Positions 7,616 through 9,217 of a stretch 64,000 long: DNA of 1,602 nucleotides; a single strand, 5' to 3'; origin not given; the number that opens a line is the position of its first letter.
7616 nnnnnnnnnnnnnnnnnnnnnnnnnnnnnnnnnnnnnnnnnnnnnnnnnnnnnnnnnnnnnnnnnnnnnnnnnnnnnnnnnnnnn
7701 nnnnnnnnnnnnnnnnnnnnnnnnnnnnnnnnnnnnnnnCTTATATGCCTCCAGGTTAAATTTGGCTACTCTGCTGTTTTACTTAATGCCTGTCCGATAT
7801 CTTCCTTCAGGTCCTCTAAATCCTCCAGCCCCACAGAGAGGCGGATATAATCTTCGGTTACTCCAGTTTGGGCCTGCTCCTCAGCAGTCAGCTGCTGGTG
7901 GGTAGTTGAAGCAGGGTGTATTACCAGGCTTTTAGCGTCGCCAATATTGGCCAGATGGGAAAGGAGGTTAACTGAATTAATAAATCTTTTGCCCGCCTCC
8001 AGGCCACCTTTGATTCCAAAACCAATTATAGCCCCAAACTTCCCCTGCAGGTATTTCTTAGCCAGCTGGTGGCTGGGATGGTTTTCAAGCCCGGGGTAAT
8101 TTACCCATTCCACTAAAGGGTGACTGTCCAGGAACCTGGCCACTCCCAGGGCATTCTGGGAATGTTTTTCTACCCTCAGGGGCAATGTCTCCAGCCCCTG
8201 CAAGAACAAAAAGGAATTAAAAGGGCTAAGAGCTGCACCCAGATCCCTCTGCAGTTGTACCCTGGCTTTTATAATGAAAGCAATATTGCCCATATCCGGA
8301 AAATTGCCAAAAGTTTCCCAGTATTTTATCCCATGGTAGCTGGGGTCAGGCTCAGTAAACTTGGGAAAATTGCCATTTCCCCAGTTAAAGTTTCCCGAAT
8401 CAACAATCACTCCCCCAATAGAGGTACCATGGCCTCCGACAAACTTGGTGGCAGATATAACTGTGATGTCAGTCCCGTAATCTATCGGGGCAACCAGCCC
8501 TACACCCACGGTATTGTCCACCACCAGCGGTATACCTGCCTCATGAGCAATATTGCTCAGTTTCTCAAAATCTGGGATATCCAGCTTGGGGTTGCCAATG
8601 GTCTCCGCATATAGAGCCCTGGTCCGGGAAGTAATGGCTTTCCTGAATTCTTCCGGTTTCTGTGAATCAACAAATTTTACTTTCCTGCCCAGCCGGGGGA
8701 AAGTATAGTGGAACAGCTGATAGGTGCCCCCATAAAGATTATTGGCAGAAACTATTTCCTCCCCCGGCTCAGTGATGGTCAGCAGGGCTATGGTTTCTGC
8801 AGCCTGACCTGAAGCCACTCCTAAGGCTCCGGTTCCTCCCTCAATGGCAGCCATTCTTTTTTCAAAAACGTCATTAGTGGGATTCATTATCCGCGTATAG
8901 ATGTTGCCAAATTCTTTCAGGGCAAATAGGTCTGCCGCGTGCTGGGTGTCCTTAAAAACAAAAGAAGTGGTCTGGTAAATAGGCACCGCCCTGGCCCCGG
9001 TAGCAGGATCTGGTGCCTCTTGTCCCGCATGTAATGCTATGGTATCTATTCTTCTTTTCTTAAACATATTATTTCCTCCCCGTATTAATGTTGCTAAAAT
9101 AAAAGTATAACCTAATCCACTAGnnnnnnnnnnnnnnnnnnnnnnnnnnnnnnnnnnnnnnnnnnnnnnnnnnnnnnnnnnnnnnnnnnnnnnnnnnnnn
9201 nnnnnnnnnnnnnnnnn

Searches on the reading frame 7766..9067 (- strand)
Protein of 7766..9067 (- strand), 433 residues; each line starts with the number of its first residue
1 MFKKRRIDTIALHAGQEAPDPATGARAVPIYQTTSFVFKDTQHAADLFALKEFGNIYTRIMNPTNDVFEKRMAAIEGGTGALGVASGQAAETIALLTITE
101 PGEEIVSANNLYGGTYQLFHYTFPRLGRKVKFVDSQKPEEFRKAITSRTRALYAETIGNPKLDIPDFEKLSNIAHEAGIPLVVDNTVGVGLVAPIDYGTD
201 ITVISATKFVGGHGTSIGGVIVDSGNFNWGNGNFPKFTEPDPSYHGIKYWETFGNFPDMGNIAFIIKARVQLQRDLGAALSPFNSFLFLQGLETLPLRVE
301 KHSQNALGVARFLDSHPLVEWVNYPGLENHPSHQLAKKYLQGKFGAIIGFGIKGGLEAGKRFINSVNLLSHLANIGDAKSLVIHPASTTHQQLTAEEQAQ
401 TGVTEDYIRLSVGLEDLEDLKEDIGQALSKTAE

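Call 72: search_protein_families(library=pfam, proteins=[window:7766-9067:-], max_evalue=0.0001)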
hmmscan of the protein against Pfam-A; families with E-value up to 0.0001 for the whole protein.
window:7766-9067:- (433 aa): 4 families
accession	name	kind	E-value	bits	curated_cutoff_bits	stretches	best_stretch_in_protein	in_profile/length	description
PF01053.26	Cys_Met_Meta_PP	-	7.5e-130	433.3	27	1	8-428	1-380/381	Cys/Met metabolism PLP-dependent enzyme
PF01041.23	DegT_DnrJ_EryC1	-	3.2e-08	33.6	19.8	1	60-190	21-151/360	DegT/DnrJ/EryC1/StrS aminotransferase family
PF01212.27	Beta_elim_lyase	-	1.9e-05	24.6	27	0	64-305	33-257/288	Beta-eliminating lyase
PF00266.25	Aminotran_5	-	7.7e-05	22.3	21.5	0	136-217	127-210/371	Aminotransferase class-V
